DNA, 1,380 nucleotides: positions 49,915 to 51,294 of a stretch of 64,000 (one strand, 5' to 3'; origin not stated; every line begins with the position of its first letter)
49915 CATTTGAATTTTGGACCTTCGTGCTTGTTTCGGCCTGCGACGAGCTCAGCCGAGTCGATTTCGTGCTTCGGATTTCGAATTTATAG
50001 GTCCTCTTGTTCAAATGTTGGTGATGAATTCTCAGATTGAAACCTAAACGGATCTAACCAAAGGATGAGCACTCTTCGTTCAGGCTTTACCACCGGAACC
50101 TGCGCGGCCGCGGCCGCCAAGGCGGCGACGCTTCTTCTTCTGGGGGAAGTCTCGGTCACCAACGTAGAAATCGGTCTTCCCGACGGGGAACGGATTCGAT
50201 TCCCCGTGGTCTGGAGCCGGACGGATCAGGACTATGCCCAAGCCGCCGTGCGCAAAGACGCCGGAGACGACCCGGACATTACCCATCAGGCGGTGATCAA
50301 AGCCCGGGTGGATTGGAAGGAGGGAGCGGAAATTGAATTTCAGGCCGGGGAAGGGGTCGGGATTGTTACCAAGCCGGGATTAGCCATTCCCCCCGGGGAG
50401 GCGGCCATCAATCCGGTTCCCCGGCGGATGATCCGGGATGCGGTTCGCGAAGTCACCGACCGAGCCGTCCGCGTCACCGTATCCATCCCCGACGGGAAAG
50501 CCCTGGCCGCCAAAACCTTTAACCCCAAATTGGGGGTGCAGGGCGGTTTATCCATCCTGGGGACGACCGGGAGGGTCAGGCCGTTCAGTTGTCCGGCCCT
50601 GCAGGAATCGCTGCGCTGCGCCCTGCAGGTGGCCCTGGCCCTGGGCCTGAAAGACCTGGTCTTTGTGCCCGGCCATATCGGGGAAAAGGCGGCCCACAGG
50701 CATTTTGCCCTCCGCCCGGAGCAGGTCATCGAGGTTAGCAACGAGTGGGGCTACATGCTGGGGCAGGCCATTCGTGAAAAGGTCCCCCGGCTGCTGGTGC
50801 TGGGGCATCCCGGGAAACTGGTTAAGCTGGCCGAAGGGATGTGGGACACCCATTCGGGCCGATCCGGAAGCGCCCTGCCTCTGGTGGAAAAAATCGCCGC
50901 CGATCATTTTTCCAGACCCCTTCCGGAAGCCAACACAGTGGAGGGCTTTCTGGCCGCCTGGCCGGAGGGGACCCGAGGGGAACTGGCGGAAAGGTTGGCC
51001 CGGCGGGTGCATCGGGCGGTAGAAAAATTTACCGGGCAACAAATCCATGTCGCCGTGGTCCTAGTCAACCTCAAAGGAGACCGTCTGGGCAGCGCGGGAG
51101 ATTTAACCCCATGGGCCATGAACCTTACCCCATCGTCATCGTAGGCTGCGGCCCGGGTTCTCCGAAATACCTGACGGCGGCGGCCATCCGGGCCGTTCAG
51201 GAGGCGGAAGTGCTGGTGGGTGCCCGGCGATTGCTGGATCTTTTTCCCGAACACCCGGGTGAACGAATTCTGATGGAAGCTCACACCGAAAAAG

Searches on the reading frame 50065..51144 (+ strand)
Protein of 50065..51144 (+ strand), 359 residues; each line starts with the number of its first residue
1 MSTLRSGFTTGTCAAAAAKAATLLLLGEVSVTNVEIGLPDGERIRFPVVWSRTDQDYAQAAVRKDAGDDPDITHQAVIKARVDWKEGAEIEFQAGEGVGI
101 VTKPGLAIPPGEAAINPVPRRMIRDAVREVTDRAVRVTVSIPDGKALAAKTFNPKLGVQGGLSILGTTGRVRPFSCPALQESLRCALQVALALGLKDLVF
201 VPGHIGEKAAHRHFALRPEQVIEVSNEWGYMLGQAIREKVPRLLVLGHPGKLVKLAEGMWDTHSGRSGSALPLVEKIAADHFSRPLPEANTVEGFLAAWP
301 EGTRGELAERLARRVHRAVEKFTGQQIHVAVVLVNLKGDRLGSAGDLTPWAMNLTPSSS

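Call 52: search_protein_families(library=pfam, proteins=[window:50065-51144:+], max_evalue=0.00001)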
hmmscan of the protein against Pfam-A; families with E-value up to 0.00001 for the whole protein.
window:50065-51144:+ (359 aa): 1 family
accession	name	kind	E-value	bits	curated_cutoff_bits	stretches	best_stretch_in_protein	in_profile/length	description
PF01888.22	CbiD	-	1.2e-94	316.8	25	1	4-258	1-254/254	CbiD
